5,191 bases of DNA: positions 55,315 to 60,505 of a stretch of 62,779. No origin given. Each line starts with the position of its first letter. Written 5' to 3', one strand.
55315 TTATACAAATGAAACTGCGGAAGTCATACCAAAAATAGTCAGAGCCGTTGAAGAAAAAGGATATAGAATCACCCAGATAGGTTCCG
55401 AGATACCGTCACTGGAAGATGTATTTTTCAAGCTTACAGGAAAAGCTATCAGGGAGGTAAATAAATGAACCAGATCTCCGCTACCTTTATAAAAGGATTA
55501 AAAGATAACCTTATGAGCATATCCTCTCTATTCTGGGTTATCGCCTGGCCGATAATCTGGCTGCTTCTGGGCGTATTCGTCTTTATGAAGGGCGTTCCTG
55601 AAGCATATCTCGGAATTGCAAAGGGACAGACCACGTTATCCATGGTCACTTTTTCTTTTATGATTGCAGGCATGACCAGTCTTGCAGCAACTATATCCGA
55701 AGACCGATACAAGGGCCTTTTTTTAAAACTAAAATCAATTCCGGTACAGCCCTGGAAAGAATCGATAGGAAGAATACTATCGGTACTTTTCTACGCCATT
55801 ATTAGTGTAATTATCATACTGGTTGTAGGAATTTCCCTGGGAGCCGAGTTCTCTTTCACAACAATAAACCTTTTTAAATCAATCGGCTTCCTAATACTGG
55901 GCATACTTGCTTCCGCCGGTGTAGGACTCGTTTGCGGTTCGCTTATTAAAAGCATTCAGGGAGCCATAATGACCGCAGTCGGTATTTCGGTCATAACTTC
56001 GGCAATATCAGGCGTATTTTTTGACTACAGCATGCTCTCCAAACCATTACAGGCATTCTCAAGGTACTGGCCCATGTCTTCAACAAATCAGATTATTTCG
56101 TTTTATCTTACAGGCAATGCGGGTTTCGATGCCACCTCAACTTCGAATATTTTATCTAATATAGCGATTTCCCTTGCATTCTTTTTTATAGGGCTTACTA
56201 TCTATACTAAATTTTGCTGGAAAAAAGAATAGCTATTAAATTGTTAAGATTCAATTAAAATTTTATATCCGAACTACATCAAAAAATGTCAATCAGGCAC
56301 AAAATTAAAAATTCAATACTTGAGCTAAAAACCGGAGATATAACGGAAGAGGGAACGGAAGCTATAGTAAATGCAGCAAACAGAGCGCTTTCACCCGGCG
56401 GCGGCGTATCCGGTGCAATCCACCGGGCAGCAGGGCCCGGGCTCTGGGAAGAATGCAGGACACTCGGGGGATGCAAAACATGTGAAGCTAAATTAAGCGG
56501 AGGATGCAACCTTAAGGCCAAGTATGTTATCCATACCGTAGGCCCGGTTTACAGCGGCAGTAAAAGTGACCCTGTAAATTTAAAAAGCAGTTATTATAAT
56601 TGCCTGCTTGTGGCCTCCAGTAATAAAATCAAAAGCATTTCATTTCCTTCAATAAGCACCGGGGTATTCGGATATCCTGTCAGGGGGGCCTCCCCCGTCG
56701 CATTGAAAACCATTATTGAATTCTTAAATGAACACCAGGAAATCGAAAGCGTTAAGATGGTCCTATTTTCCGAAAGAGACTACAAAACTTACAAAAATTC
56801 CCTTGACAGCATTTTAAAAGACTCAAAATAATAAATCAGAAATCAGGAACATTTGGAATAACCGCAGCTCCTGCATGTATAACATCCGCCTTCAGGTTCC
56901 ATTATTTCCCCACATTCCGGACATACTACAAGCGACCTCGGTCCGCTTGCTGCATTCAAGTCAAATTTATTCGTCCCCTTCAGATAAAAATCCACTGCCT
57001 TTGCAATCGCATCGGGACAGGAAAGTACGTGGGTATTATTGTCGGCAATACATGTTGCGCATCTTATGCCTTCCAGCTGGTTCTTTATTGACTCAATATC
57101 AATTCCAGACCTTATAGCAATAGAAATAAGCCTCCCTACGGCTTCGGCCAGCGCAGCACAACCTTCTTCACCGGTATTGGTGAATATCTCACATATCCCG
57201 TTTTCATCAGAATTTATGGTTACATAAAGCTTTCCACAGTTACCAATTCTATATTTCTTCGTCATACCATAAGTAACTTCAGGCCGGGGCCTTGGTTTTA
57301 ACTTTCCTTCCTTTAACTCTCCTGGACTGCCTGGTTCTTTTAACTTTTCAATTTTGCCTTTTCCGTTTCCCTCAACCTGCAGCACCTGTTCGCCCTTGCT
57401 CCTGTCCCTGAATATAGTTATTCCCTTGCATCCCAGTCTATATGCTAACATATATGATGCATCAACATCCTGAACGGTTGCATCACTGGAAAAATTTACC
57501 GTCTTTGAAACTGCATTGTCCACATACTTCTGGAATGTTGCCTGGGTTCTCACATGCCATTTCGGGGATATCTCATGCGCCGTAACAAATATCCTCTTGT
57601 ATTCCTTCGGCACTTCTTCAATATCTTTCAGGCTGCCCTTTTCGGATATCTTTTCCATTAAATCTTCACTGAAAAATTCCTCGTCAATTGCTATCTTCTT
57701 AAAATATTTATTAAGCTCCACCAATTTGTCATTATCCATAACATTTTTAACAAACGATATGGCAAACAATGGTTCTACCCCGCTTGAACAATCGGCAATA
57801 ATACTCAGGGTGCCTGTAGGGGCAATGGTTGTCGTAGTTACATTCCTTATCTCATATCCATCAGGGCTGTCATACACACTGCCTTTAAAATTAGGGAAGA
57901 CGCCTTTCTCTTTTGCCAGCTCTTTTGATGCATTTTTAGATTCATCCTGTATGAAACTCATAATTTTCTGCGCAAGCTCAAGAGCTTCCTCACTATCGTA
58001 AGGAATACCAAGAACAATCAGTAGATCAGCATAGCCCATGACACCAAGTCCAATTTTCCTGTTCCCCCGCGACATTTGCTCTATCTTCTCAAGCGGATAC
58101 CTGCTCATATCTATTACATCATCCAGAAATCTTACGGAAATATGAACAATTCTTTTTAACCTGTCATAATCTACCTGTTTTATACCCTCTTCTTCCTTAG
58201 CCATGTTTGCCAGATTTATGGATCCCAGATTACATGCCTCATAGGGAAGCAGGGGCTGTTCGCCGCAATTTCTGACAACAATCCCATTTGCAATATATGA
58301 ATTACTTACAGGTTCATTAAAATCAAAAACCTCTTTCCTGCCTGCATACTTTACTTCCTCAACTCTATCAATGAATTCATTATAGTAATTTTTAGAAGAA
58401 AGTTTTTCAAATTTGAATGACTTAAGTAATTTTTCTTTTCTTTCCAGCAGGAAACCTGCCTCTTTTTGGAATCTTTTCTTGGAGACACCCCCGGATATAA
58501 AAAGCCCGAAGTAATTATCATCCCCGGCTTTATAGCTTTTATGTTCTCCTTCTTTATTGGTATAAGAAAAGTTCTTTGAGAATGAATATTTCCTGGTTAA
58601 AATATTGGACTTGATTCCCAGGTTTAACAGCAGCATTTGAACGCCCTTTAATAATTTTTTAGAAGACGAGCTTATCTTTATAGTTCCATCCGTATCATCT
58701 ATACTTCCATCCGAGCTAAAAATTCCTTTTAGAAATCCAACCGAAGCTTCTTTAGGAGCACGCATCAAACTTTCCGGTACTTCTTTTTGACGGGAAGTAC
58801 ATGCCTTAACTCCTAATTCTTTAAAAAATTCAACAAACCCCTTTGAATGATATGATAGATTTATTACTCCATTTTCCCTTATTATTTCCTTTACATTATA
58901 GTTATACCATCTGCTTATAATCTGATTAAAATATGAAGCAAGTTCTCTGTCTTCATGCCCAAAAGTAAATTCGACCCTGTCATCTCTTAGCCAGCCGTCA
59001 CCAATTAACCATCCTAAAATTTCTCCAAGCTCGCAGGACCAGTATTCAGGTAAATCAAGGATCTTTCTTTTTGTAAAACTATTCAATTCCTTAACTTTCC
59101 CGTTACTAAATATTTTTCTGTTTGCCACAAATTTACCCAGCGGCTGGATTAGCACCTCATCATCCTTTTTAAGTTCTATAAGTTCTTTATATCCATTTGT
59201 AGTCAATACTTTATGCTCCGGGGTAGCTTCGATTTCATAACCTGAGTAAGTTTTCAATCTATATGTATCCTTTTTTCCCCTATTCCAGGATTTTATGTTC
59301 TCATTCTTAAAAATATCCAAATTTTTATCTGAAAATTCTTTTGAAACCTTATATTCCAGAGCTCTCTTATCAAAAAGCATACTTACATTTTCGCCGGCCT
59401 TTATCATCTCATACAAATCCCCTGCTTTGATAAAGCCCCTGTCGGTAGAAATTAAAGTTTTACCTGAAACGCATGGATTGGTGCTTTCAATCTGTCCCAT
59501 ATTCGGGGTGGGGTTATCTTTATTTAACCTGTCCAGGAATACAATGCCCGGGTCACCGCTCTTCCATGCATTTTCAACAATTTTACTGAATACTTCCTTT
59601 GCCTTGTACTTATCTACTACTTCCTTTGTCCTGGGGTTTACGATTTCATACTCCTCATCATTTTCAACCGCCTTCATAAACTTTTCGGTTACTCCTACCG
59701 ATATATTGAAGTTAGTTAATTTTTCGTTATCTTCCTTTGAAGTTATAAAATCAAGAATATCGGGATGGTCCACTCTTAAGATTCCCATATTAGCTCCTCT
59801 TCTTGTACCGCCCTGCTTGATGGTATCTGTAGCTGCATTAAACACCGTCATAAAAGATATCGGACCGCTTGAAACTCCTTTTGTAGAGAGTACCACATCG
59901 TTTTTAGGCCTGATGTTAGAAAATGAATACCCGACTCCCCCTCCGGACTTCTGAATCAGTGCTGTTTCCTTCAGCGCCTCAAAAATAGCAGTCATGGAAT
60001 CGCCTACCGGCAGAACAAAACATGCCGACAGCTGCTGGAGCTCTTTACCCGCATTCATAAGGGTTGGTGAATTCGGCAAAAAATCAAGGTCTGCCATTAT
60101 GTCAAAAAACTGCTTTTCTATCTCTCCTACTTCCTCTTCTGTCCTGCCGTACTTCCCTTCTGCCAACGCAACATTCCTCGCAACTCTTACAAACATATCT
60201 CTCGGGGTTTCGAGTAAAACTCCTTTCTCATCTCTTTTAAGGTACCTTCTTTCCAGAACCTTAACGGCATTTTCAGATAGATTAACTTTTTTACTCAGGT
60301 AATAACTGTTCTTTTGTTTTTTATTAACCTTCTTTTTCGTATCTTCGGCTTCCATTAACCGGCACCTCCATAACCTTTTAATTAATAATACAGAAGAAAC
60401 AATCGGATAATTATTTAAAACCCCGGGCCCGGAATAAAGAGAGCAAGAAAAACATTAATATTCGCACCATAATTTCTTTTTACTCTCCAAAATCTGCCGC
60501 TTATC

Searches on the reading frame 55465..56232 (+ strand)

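Call 66: search_protein_families(library=pfam, proteins=[window:55465-56232:+], max_evalue=0.00001)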
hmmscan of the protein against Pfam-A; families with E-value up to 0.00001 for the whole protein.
window:55465-56232:+ (255 aa): 2 families
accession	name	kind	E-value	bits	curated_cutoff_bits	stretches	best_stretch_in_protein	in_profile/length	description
PF12698.13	ABC2_membrane_3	-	3.8e-15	56.3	31.6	1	55-244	162-342/347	ABC-2 family transporter protein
PF01061.29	ABC2_membrane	-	2.7e-12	47.1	26.9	1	17-209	16-204/211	ABC-2 type transporter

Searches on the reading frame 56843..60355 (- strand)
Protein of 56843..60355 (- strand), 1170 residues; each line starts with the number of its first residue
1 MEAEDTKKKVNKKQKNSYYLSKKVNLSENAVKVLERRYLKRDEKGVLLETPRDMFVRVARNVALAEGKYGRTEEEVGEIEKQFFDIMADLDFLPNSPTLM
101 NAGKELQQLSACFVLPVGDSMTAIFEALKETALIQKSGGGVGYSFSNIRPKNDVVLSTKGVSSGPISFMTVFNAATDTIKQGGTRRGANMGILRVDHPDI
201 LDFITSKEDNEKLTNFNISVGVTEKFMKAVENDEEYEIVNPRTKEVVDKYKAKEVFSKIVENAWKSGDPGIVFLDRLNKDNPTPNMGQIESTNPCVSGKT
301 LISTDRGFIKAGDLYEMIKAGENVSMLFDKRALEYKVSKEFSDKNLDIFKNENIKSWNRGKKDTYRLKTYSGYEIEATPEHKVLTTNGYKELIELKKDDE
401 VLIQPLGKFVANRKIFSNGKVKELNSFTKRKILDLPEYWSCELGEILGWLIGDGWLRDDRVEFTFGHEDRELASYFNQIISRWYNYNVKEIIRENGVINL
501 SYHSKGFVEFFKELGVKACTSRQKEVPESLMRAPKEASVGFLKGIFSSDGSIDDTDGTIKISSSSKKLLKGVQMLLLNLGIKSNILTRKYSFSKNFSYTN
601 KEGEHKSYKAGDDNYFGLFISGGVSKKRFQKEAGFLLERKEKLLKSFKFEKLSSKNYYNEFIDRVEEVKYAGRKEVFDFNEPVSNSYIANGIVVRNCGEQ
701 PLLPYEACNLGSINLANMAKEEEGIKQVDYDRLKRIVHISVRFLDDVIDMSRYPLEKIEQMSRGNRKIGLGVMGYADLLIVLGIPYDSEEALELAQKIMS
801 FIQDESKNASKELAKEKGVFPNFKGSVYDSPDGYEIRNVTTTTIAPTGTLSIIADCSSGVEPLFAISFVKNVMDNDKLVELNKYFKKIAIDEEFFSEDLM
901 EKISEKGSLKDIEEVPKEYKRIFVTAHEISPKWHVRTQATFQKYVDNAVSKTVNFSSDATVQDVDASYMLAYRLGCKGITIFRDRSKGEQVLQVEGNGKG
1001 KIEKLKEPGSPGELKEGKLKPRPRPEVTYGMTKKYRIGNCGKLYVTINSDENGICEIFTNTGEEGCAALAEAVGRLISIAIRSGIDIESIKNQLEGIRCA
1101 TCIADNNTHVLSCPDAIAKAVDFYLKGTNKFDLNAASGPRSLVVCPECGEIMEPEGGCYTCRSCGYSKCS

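Call 66: search_protein_families(library=pfam, proteins=[window:56843-60355:-], max_evalue=0.00001)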
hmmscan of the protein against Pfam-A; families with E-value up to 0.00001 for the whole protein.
window:56843-60355:- (1170 aa): 5 families
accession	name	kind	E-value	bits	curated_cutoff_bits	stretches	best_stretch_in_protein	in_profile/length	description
PF02867.20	Ribonuc_red_lgC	-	2.6e-136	455.8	23.9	1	110-981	1-522/523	Ribonucleotide reductase, barrel domain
PF00317.26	Ribonuc_red_lgN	-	4.1e-25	88.1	28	1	25-106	2-76/77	Ribonucleotide reductase, all-alpha domain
PF12637.14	TSCPD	-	3e-21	75.9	22.8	1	1033-1122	5-85/88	TSCPD domain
PF14528.11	LAGLIDADG_3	-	3.4e-16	59.7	22.5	1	539-632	4-80/82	LAGLIDADG-like domain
PF14890.11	Intein_splicing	-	8.2e-11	42.4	35.8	1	339-696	37-155/155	Intein splicing domain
